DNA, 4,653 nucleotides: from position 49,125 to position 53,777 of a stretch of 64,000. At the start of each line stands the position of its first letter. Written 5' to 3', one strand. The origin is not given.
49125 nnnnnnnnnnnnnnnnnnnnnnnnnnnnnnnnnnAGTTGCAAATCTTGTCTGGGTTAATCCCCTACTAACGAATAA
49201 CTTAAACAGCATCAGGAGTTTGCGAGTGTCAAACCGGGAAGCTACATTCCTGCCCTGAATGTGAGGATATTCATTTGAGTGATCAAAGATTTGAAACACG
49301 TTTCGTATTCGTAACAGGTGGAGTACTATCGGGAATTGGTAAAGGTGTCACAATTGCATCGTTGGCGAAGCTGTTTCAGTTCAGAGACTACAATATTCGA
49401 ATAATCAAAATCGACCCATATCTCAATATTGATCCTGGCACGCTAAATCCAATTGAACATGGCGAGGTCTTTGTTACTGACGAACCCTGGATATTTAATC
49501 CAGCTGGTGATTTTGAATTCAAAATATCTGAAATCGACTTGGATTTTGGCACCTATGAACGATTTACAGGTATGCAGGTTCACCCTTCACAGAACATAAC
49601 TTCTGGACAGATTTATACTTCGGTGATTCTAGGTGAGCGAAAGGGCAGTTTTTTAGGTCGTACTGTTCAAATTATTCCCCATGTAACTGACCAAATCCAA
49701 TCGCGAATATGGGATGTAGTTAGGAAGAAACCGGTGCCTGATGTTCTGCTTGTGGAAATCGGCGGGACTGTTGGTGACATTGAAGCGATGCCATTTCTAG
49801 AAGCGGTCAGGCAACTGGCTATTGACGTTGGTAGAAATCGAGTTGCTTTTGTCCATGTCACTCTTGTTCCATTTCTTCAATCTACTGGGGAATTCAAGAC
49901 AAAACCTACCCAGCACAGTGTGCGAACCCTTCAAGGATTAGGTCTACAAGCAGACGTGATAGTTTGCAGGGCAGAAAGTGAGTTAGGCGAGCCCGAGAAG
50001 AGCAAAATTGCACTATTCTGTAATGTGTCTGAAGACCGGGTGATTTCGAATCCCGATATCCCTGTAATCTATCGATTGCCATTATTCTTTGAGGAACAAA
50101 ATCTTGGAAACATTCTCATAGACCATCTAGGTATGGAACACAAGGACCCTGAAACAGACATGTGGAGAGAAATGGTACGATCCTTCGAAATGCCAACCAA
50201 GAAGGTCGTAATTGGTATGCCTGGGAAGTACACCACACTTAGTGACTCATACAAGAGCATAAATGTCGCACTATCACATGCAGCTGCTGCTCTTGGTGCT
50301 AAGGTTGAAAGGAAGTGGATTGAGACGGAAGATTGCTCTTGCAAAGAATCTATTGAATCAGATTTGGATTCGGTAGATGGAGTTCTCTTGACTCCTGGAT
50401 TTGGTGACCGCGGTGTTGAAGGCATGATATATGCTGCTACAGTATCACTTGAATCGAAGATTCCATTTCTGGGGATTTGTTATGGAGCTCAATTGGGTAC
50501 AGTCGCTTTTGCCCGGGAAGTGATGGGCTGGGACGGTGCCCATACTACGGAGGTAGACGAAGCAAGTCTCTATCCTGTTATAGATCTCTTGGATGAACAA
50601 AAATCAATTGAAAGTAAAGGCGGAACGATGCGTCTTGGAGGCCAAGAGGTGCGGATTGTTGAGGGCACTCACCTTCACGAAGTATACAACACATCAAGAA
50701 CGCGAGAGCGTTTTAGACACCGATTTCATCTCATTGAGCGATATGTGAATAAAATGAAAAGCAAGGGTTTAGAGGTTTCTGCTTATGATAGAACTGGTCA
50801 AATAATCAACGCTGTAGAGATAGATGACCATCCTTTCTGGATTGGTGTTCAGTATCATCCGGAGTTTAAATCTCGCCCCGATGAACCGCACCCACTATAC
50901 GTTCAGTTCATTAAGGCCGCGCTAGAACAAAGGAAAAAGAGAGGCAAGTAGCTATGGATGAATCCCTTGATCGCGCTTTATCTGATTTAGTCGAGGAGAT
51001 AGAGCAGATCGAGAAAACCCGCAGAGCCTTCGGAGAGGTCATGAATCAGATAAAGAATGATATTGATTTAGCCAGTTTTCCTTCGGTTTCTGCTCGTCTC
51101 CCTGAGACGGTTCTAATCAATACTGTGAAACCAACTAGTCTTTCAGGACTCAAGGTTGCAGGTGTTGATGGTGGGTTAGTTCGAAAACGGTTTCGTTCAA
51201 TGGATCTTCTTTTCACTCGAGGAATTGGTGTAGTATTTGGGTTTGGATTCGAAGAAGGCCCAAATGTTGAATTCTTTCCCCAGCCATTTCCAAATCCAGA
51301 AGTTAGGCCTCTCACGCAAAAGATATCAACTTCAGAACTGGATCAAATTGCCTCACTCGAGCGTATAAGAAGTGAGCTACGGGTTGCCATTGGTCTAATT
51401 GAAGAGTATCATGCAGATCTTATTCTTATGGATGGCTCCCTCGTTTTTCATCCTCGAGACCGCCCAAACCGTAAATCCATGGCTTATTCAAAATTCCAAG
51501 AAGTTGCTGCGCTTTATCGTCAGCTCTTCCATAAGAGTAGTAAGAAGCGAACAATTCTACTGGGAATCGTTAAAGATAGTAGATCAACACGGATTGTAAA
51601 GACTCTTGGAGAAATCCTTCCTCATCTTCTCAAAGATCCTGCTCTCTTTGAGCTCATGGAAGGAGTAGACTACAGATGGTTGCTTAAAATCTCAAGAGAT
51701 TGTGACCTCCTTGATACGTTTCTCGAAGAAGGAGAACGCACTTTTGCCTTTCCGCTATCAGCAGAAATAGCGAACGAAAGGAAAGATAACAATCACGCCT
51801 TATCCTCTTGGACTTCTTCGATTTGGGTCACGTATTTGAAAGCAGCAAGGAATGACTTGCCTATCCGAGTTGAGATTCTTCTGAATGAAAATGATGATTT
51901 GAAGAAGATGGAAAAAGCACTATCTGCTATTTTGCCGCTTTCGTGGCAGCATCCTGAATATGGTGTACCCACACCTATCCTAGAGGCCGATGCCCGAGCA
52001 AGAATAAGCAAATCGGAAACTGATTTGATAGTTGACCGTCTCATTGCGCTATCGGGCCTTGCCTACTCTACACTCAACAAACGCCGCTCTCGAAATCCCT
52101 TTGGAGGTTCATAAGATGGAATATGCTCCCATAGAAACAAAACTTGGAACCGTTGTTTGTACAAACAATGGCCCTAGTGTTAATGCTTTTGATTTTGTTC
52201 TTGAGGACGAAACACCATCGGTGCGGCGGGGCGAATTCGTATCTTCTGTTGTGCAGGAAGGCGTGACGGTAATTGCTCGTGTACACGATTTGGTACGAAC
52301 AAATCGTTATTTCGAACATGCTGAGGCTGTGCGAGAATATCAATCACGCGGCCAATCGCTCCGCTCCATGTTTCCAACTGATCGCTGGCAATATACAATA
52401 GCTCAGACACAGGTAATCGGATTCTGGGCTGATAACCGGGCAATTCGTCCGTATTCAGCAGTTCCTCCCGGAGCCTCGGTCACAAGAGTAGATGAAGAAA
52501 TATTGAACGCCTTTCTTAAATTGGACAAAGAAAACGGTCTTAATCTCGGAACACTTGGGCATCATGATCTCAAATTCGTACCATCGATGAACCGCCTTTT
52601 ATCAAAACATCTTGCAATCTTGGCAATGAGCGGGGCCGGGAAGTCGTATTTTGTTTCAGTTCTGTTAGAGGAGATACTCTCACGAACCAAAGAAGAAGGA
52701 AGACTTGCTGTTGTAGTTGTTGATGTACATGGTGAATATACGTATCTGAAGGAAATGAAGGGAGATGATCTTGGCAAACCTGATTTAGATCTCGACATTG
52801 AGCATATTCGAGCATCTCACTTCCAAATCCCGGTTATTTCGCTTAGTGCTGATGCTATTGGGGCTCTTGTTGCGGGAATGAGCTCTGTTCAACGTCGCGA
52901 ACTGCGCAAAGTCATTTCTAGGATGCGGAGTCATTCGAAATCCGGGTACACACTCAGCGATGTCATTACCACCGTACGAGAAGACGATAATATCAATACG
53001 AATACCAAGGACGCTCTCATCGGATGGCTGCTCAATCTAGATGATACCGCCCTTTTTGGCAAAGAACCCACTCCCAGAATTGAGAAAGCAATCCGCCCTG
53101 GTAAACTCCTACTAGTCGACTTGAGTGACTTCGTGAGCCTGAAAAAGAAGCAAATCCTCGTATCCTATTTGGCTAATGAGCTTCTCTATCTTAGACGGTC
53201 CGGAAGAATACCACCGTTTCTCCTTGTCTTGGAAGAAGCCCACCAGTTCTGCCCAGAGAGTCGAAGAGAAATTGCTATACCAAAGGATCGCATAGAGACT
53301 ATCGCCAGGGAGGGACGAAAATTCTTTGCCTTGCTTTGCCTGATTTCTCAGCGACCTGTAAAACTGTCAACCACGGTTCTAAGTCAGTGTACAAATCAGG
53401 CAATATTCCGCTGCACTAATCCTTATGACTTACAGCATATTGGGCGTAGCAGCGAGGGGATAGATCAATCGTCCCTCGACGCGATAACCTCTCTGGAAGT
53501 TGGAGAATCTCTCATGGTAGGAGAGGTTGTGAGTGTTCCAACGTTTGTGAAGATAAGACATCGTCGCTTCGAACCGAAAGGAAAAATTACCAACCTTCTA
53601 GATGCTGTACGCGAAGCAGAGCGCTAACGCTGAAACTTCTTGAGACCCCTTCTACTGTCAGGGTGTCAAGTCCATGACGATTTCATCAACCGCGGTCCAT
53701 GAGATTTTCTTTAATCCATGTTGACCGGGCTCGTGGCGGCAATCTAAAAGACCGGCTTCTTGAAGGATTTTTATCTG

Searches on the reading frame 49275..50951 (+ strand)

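Call 18: search_protein_families(library=pfam, proteins=[window:49275-50951:+], max_evalue=0.00001)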
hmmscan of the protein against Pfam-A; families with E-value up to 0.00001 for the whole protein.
window:49275-50951:+ (558 aa): 3 families
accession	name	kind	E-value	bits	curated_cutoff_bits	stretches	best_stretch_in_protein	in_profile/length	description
PF06418.20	CTP_synth_N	-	5.9e-108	360.7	26.1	1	9-286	1-264/265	CTP synthase N-terminus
PF00117.34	GATase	-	1.3e-35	123.3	22.8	1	322-547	2-189/190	Glutamine amidotransferase class-I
PF07722.19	Peptidase_C26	-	8.4e-11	42.5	20.5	1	391-530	101-219/219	Peptidase C26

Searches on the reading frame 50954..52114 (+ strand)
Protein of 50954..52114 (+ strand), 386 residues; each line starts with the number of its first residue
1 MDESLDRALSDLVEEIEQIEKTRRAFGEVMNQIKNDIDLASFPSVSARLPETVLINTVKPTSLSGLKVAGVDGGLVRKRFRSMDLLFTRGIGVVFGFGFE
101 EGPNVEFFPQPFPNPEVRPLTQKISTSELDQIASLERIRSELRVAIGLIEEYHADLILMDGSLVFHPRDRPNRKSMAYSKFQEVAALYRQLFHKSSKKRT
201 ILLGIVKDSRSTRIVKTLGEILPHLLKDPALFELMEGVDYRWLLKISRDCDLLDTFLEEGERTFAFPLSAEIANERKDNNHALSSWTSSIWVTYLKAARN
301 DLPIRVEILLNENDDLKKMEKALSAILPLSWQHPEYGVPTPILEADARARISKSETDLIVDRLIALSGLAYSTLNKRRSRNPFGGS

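Call 18: search_protein_families(library=pfam, proteins=[window:50954-52114:+], max_evalue=0.00001)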
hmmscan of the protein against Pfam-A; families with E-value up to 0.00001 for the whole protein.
window:50954-52114:+ (386 aa): 1 family
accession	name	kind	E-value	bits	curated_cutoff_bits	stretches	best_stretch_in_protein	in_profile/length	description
PF09376.16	NurA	-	4.4e-20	72.7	21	1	67-351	2-254/254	NurA domain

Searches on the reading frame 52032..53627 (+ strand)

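Call 18: search_protein_families(library=pfam, proteins=[window:52032-53627:+], max_evalue=0.00001)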
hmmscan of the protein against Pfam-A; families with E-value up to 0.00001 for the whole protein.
window:52032-53627:+ (531 aa): 1 family
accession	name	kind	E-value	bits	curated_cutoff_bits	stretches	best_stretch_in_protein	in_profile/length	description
PF01935.23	DUF87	-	2.6e-28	100.1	23.2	1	172-383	3-219/220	Helicase HerA, central domain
